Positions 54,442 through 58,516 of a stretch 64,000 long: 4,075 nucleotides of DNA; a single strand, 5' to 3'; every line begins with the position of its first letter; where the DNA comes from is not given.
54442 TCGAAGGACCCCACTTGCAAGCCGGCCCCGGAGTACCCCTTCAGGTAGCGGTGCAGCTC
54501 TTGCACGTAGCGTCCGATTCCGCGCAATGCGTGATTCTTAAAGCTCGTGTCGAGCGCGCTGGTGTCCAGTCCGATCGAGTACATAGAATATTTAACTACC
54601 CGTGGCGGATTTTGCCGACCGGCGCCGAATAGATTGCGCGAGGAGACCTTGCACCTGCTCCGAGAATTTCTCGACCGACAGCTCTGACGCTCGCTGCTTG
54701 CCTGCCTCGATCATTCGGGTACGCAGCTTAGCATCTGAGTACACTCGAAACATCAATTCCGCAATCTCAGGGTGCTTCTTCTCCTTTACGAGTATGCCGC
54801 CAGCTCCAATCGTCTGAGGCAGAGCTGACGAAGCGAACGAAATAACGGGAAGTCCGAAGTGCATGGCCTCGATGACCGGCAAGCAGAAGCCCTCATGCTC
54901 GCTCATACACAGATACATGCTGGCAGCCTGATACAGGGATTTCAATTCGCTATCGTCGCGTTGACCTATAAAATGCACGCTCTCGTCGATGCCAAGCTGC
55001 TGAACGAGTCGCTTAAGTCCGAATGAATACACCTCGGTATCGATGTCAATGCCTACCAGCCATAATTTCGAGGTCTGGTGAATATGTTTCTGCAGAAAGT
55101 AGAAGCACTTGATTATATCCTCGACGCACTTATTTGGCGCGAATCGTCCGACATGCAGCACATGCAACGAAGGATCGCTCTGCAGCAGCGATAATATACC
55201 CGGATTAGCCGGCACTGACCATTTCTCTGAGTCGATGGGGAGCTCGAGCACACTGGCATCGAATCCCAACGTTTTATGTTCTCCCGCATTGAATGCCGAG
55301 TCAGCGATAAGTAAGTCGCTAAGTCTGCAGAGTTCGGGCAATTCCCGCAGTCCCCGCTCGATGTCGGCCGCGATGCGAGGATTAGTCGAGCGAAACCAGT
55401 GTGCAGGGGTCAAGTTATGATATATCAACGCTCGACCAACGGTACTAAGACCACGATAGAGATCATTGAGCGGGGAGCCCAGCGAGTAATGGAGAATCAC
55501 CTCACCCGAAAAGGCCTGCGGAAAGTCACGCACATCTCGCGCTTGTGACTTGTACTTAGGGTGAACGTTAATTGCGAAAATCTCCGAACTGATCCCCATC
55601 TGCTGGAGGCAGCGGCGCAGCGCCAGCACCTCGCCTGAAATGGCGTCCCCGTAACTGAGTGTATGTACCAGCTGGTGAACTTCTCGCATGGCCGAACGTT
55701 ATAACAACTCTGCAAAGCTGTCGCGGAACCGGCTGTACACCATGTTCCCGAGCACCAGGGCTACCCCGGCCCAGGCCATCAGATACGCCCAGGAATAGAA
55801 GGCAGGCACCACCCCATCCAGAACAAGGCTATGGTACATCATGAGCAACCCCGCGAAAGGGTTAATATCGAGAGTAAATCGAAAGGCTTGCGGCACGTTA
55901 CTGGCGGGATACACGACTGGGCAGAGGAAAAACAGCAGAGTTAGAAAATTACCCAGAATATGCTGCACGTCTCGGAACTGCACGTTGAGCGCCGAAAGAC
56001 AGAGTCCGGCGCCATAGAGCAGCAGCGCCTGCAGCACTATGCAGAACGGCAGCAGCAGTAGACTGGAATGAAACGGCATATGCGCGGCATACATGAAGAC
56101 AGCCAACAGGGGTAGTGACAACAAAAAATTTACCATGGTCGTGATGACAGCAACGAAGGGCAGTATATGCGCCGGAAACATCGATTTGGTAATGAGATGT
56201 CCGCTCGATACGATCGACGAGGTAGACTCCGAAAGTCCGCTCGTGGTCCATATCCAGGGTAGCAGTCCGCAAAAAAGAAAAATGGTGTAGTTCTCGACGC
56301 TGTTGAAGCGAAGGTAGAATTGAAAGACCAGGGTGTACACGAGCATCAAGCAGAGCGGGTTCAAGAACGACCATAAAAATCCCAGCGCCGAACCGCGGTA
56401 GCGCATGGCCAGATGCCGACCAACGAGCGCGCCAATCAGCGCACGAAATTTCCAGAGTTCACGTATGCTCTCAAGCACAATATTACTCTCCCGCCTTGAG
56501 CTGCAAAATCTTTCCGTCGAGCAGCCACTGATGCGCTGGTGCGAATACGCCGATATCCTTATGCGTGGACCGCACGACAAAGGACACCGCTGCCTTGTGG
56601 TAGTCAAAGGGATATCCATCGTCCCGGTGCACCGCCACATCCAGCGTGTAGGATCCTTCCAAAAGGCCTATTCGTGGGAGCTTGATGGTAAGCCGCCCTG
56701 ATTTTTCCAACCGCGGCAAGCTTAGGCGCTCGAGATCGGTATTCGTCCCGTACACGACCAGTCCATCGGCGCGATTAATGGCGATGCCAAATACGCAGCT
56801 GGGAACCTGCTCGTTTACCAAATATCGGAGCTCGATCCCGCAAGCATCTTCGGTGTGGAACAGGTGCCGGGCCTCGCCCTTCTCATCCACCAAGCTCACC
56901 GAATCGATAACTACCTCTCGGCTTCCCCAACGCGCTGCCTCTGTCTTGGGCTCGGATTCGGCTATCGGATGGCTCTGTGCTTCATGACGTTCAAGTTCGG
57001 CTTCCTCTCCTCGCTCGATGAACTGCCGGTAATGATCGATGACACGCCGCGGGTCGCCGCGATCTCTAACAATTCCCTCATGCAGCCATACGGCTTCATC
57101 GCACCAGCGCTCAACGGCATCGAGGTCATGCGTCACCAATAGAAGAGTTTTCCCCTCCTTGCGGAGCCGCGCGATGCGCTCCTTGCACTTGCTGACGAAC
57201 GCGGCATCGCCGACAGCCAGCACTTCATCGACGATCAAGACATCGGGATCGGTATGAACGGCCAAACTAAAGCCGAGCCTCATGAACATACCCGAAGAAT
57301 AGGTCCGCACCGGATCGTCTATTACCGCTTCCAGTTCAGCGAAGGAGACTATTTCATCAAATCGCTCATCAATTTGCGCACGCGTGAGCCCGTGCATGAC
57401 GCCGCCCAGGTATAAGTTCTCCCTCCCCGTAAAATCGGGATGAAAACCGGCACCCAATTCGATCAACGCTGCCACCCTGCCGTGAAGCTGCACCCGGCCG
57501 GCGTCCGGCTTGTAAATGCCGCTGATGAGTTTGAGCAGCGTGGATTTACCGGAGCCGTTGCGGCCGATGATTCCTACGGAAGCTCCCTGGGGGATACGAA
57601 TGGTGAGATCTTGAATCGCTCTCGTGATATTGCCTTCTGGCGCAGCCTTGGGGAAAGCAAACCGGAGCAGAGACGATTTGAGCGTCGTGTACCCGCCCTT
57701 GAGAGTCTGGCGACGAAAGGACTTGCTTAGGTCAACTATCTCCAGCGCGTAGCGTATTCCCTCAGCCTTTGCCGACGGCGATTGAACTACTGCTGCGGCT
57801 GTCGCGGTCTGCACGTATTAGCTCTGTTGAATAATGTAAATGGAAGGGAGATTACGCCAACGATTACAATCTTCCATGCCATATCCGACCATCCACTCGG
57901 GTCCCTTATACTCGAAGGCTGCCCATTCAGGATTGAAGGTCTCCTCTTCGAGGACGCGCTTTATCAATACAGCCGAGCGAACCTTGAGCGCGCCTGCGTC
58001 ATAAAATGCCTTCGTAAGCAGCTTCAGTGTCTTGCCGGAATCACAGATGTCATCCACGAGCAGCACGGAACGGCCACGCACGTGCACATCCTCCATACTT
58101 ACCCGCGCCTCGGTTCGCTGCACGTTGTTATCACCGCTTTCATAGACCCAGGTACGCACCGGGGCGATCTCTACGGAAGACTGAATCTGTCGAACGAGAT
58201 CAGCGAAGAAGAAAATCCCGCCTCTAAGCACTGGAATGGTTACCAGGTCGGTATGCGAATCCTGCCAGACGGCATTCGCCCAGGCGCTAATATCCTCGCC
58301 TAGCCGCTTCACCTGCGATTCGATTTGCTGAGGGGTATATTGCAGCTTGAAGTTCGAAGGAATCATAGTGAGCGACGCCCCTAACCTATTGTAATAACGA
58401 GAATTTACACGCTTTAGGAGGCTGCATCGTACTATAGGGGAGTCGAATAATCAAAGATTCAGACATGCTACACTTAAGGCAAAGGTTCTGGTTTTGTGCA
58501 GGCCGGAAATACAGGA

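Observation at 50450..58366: Compact glycan-assembly locus (hpt-wzt-wzm-GT4-GT4-GT-C/discoidin-flippase-like) adjacent to giant Thr/Pro-repeat secreted proteins: candidate protein O-glycosylation system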

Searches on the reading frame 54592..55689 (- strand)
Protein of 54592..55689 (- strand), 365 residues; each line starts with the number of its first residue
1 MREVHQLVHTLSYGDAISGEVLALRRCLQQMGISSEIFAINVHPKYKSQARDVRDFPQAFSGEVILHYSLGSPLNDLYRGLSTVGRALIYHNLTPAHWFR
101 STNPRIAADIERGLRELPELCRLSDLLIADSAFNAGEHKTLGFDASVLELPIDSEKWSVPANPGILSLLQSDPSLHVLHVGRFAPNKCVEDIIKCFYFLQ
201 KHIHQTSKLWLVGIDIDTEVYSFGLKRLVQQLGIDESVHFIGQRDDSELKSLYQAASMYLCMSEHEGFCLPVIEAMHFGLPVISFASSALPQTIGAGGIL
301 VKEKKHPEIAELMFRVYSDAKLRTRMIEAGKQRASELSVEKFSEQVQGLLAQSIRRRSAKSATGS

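Call 4: search_protein_families(library=pfam, proteins=[window:54592-55689:-], max_evalue=0.01)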
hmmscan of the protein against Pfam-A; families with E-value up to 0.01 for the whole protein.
window:54592-55689:- (365 aa): 3 families
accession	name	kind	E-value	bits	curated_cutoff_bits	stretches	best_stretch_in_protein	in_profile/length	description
PF00534.26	Glycos_transf_1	-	5.4e-30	104.6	26.4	1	176-333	17-172/172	Glycosyl transferases group 1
PF13692.12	Glyco_trans_1_4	-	1.3e-21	77.8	27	1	176-319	3-142/142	Glycosyl transferases group 1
PF20706.3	GT4-conflict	-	7.2e-06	25.7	26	1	174-316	197-340/385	Family 4 Glycosyltransferase in conflict systems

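Call 5: search_protein_families(library=ncbifam, proteins=[window:54592-55689:-], max_evalue=0.01)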
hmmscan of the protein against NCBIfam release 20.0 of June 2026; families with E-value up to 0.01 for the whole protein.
window:54592-55689:- (365 aa): 29 families (the best 25 are shown)
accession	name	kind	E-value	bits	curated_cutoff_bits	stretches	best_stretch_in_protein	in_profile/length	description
TIGR03999.1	thiol_BshA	equivalog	2.7e-19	69.3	273.7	1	176-341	201-361/375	N-acetyl-alpha-D-glucosaminyl L-malate synthase BshA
NF041876.1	EPS_EpsE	equivalog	1.4e-17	64.1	400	1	171-335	211-377/389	exopolysaccharide biosynthesis GT4 family glycosyltransferase EpsE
TIGR03449.1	mycothiol_MshA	equivalog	5.5e-15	55.2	462.5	1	177-350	223-400/406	D-inositol-3-phosphate glycosyltransferase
TIGR03088.1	stp2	hypoth_equivalog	1.4e-14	54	409.05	1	171-349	191-369/374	TIGR03088 family PEP-CTERM/XrtA system glycosyltransferase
NF038255.1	exopoly_VpsD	equivalog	8.2e-14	51.2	300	1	170-286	199-313/381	VpsD family glycosyltransferase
TIGR04047.1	MSMEG_0565_glyc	hypoth_equivalog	8.6e-13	48.1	259.85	1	169-336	188-357/373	MSMEG_0565 family glycosyltransferase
TIGR04157.1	glyco_rSAM_CFB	subfamily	8.6e-13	48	400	1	177-301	230-348/406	TIGR04157 family glycosyltransferase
NF041010.1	glycosy_Agl16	equivalog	2.2e-10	40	575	1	93-350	109-348/352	glycosylation protein Agl16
NF050056.1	ProtGlycPglH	equivalog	5e-10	39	600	1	176-349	181-349/354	GalNAc-alpha-(1->4)-GalNAc-alpha-(1->3)-diNAcBac-PP-undecaprenol alpha-1,4-N-acetyl-D-galactosaminyltransferase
TIGR02149.1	glgA_Coryne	subfamily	2e-09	37.1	302.4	1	170-337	199-373/391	glycogen synthase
NF049988.1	MGlcDAGSynMgs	equivalog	2.9e-09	36.8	400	1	178-360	217-394/398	alpha-monoglucosyldiacylglycerol synthase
NF047881.1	glyco_SdgB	exception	1.1e-08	34.2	800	1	174-345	321-488/496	serine-aspartate repeat adhesin O-glycosyltransferase SdgB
NF047880.1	glyco_SdgA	exception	2.3e-08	33.1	800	1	176-342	317-479/488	serine-aspartate repeat adhesin O-glycosyltransferase SdgA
NF041139.1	TreT_Thcocales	equivalog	5.9e-08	31.9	775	1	170-334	224-392/412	trehalose synthase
TIGR04005.1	wcaL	equivalog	5.6e-07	28.8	537.6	1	121-346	172-394/406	colanic acid biosynthesis glycosyltransferase WcaL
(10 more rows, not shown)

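Call 41: search_solved_structures(query=window:54592-55689:-, max_evalue=0.00001)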
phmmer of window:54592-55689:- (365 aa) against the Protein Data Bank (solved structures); distinct sequences matched with E-value up to 0.00001: 11.
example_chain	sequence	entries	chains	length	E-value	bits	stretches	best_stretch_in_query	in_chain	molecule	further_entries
5i45_A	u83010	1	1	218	8.2e-14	54.8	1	221-347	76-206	Glycosyl transferases group 1 family protein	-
7qsg_A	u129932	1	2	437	3.6e-11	46.1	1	225-346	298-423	D-inositol 3-phosphate glycosyltransferase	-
2jjm_A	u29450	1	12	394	1.8e-09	40.4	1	176-343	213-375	GLYCOSYL TRANSFERASE, GROUP 1 FAMILY PROTEIN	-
3mbo_A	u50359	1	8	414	2.1e-09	40.3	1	176-342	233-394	Glycosyltransferase, group 1 family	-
3c4q_A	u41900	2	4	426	4e-09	39.3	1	179-356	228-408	Predicted glycosyltransferases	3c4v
3c48_A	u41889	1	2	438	4.3e-09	39.2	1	179-356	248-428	Predicted glycosyltransferases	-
6kih_A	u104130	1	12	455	5.6e-09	38.9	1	176-337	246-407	Tll1590 protein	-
5d00_A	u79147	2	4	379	9.9e-09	38.1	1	177-349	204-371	N-acetyl-alpha-D-glucosaminyl L-malate synthase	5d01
6d9t_A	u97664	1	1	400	8.6e-08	35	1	177-321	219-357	Glycosyl transferase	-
6n1x_A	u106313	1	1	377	1e-07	34.7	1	177-320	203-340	Glycosyltransferase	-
2x6q_A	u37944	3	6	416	3.5e-06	29.7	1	166-332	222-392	TREHALOSE-SYNTHASE TRET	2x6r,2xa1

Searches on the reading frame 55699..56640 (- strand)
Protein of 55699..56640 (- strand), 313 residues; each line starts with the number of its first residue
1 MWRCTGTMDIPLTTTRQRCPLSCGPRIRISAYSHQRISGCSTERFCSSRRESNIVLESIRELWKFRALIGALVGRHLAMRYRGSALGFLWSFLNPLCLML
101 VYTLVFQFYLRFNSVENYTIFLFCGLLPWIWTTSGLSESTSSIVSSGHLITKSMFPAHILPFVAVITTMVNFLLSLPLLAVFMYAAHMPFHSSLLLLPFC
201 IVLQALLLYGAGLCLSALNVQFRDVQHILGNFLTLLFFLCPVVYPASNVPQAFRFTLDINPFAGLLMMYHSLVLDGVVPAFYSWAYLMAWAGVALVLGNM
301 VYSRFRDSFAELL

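Call 4: search_protein_families(library=pfam, proteins=[window:55699-56640:-], max_evalue=0.01)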
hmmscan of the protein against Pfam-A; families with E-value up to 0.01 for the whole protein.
window:55699-56640:- (313 aa): 1 family
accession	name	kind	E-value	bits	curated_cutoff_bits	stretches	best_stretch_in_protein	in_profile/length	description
PF01061.29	ABC2_membrane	-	6.7e-16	58.9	26.9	1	69-263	3-200/211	ABC-2 type transporter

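Call 5: search_protein_families(library=ncbifam, proteins=[window:55699-56640:-], max_evalue=0.01)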
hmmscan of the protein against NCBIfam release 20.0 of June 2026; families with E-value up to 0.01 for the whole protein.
window:55699-56640:- (313 aa): 3 families
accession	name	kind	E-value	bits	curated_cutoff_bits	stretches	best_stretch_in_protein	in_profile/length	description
NF050109.1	galactan_ABC_perm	equivalog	7.2e-12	45.4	380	1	55-307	10-266/272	galactan export ABC transporter permease subunit Wzm/RfbD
NF050053.1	CapPschTportKpsM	equivalog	8.1e-11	42.3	300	1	68-303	4-248/257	capsule polysaccharide transporter KpsM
TIGR00956.1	3a01205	subfamily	0.0068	14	1959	1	160-266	1182-1288/1394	pleiotropic drug resistance family protein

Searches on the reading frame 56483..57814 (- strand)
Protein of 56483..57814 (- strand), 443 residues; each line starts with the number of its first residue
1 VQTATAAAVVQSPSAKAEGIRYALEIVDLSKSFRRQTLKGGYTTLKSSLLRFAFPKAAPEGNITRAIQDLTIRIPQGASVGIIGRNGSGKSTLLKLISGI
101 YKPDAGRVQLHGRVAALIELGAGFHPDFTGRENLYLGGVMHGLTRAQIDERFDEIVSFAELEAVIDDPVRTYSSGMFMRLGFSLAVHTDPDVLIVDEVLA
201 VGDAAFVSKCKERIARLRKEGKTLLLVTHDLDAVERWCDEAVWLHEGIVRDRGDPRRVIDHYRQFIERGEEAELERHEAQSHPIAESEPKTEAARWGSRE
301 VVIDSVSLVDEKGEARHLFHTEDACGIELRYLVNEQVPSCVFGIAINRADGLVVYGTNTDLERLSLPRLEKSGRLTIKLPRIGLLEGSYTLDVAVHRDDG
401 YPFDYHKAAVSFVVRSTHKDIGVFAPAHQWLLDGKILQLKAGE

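Call 4: search_protein_families(library=pfam, proteins=[window:56483-57814:-], max_evalue=0.01)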
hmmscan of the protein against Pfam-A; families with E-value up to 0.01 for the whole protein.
window:56483-57814:- (443 aa): 6 families
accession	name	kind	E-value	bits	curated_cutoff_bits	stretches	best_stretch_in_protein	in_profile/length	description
PF14524.12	Wzt_C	-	9e-29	100.7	30.4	1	293-424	2-141/143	Wzt C-terminal domain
PF00005.33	ABC_tran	-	2.1e-20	74.2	25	1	68-198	2-135/137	ABC transporter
PF13304.12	AAA_21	-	9.9e-05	23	27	1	81-100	3-22/304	AAA domain, putative AbiEii toxin, Type IV TA system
PF13191.12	AAA_16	-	0.00067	20.6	32.6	1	72-242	19-148/167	AAA ATPase domain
PF13555.12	AAA_29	-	0.0015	18.7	27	1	71-94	16-39/61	P-loop containing region of AAA domain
PF13476.12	AAA_23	-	0.0062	17.6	27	1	66-97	9-39/201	AAA domain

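Call 5: search_protein_families(library=ncbifam, proteins=[window:56483-57814:-], max_evalue=0.01)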
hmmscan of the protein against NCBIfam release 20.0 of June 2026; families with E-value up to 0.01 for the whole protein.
window:56483-57814:- (443 aa): 187 families (the best 25 are shown)
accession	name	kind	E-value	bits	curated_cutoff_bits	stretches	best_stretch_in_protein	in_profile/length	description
NF010065.0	PRK13545.1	equivalog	1.6e-63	215.2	538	1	60-276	33-248/549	teichoic acids export protein ATP-binding subunit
NF050108.1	galactan_ABC_ATP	equivalog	1.4e-54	184.9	400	1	62-263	40-241/244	galactan export ABC transporter ATP-binding subunit Wzt/RfbE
NF010066.0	PRK13546.1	equivalog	2.1e-48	165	320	1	63-268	36-240/264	teichoic acids export ABC transporter ATP-binding subunit TagH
TIGR01188.1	drrA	subfamily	2.3e-31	109.2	312.45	1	64-260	6-213/302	daunorubicin resistance ABC transporter, ATP-binding protein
NF010060.0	PRK13537.1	equivalog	2.7e-31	108.6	521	1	66-261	30-236/314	nodulation factor ABC transporter ATP-binding protein NodI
TIGR04521.1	ECF_ATPase_2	equivalog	5.9e-27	94.4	330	2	133-265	105-239/279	energy-coupling factor transporter ATPase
NF010059.0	PRK13536.1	equivalog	1e-26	93.5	549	1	67-261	59-264/342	nodulation factor ABC transporter ATP-binding protein NodI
TIGR01288.1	nodI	equivalog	3.6e-26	91.9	424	1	67-261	20-225/303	nodulation factor ABC transporter ATP-binding protein NodI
TIGR04520.1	ECF_ATPase_1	equivalog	5.1e-24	85.1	315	2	62-113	13-64/269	energy-coupling factor transporter ATPase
TIGR03740.1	galliderm_ABC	subfamily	6.6e-24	84.8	309.75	1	65-250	14-203/223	lantibiotic protection ABC transporter ATP-binding subunit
NF010157.0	PRK13636.1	equivalog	6.1e-23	81.4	463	2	135-260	105-231/285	cobalt transporter ATP-binding subunit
TIGR01166.1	cbiO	subfamily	9.3e-23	80.7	211.8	2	64-113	5-54/190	cobalt ABC transporter, ATP-binding protein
TIGR03864.1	PQQ_ABC_ATP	hypoth_equivalog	1.5e-22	80.3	302.25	1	64-260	14-221/236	ABC transporter, ATP-binding subunit, PQQ-dependent alcohol dehydrogenase system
TIGR00968.1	3a0106s01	subfamily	5.8e-22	78.4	342.75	1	64-261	13-221/237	sulfate ABC transporter ATP-binding protein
TIGR03873.1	F420-0_ABC_ATP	hypoth_equivalog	1.4e-21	76.9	372.4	1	66-260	16-226/256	putative F420-0 ABC transporter ATP-binding protein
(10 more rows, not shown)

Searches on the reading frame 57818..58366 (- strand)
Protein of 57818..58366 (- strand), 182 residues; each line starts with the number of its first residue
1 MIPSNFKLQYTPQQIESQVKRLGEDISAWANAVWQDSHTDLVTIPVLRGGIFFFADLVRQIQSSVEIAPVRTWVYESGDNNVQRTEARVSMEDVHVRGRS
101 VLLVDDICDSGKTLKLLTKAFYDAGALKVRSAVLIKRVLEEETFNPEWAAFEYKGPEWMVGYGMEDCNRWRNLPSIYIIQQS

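Call 4: search_protein_families(library=pfam, proteins=[window:57818-58366:-], max_evalue=0.01)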
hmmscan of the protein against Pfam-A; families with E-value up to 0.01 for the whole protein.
window:57818-58366:- (182 aa): 1 family
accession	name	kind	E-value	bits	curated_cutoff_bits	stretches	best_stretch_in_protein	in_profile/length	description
PF00156.33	Pribosyltran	-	8.6e-16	58.1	26.3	1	20-137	12-126/158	Phosphoribosyl transferase domain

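Call 5: search_protein_families(library=ncbifam, proteins=[window:57818-58366:-], max_evalue=0.01)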
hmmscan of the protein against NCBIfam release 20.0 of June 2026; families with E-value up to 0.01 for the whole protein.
window:57818-58366:- (182 aa): 20 families
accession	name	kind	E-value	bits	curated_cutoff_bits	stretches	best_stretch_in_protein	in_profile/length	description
TIGR01203.1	HGPRTase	equivalog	1.9e-26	92.8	150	1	13-179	6-166/167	hypoxanthine phosphoribosyltransferase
NF006605.0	PRK09162.1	equivalog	2.3e-22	79.3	181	1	11-181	19-182/183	hypoxanthine-guanine phosphoribosyltransferase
NF003545.0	PRK05205.1-1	equivalog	1.1e-05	24.9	140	1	15-141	6-133/171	bifunctional pyr operon transcriptional regulator/uracil phosphoribosyltransferase PyrR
TIGR01251.1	ribP_PPkin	subfamily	1.2e-05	24.4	113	1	84-133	196-245/309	ribose-phosphate diphosphokinase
NF002620.0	PRK02277.1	subfamily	2.9e-05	23.8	115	1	16-137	63-180/201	orotate phosphoribosyltransferase-like protein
TIGR00201.1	comF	subfamily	6.2e-05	23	233.55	1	81-136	135-190/190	ComF family protein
NF006613.0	PRK09177.1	equivalog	7.7e-05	22.3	138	1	44-123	38-111/159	xanthine phosphoribosyltransferase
NF002320.0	PRK01259.1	subfamily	0.00011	21.7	297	1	95-132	211-248/316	ribose-phosphate diphosphokinase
NF005537.0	PRK07199.1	subfamily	0.00014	21.1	322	1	88-133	200-246/301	ribose-phosphate diphosphokinase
NF002095.0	PRK00934.1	equivalog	0.00015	21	296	1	83-133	190-240/287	ribose-phosphate diphosphokinase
NF045507.1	transregGfcR_Halo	equivalog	0.00021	20.8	300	1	15-137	72-192/215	transcriptional regulator GfcR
NF006328.0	PRK08558.1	equivalog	0.00023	20.8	184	1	97-135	175-213/238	adenine phosphoribosyltransferase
NF003547.0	PRK05205.1-3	equivalog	0.00051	19.9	230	1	15-137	22-149/194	bifunctional pyr operon transcriptional regulator/uracil phosphoribosyltransferase PyrR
NF003549.0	PRK05205.1-5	equivalog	0.00071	19.1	138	1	40-138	34-140/182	bifunctional pyr operon transcriptional regulator/uracil phosphoribosyltransferase PyrR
NF003548.0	PRK05205.1-4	equivalog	0.0011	18.8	218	1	67-141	63-134/173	bifunctional pyr operon transcriptional regulator/uracil phosphoribosyltransferase PyrR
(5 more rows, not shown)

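Call 42: search_solved_structures(query=window:57818-58366:-, max_evalue=0.00001, show_alignments=1)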
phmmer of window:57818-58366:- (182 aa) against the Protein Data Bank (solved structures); distinct sequences matched with E-value up to 0.00001: 48.
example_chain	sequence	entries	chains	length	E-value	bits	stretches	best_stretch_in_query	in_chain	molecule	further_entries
8cag_A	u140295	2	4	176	6.9e-17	64.7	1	14-176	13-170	Hypoxanthine phosphoribosyltransferase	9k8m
5knr_A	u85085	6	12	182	7e-17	64.6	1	13-176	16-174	Hypoxanthine-guanine phosphoribosyltransferase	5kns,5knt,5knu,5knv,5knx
1g9s_A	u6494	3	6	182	9.5e-17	64.2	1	13-176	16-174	HYPOXANTHINE PHOSPHORIBOSYLTRANSFERASE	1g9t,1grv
4qri_A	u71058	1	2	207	1.3e-16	63.8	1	39-180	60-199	Hypoxanthine-guanine-xanthine phosphoribosyltransferase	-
3o7m_A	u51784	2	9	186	1.6e-15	60.2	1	22-177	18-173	Hypoxanthine phosphoribosyltransferase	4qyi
1j7j_A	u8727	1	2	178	1.7e-15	60.2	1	14-176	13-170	hypoxanthine phosphoribosyltransferase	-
3ohp_A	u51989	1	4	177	4e-15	58.9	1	9-176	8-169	Hypoxanthine phosphoribosyltransferase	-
4pfq_A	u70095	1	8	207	5.7e-15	58.4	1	11-181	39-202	Hypoxanthine phosphoribosyltransferase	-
6igs_A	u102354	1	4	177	9.4e-15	57.7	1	5-179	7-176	Hypoxanthine phosphoribosyltransferase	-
2geb_A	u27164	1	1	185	3e-14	56.1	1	9-180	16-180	Hypoxanthine-guanine phosphoribosyltransferase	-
1r3u_A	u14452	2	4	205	3e-14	56.1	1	9-180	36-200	Hypoxanthine-guanine phosphoribosyltransferase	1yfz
4rht_A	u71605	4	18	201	5.9e-14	55.1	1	8-176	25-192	Hypoxanthine-guanine phosphoribosyltransferase Hpt | Hypoxanthine-guanine phosphoribosyltransferase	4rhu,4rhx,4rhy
5knp_A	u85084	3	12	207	6.5e-14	55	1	8-176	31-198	Hypoxanthine-guanine phosphoribosyltransferase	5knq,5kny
6d9q_A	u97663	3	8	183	3.2e-13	52.7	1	15-180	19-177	Hypoxanthine phosphoribosyltransferase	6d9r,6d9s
3h83_A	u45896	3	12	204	4.4e-13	52.3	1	14-180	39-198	Hypoxanthine phosphoribosyltransferase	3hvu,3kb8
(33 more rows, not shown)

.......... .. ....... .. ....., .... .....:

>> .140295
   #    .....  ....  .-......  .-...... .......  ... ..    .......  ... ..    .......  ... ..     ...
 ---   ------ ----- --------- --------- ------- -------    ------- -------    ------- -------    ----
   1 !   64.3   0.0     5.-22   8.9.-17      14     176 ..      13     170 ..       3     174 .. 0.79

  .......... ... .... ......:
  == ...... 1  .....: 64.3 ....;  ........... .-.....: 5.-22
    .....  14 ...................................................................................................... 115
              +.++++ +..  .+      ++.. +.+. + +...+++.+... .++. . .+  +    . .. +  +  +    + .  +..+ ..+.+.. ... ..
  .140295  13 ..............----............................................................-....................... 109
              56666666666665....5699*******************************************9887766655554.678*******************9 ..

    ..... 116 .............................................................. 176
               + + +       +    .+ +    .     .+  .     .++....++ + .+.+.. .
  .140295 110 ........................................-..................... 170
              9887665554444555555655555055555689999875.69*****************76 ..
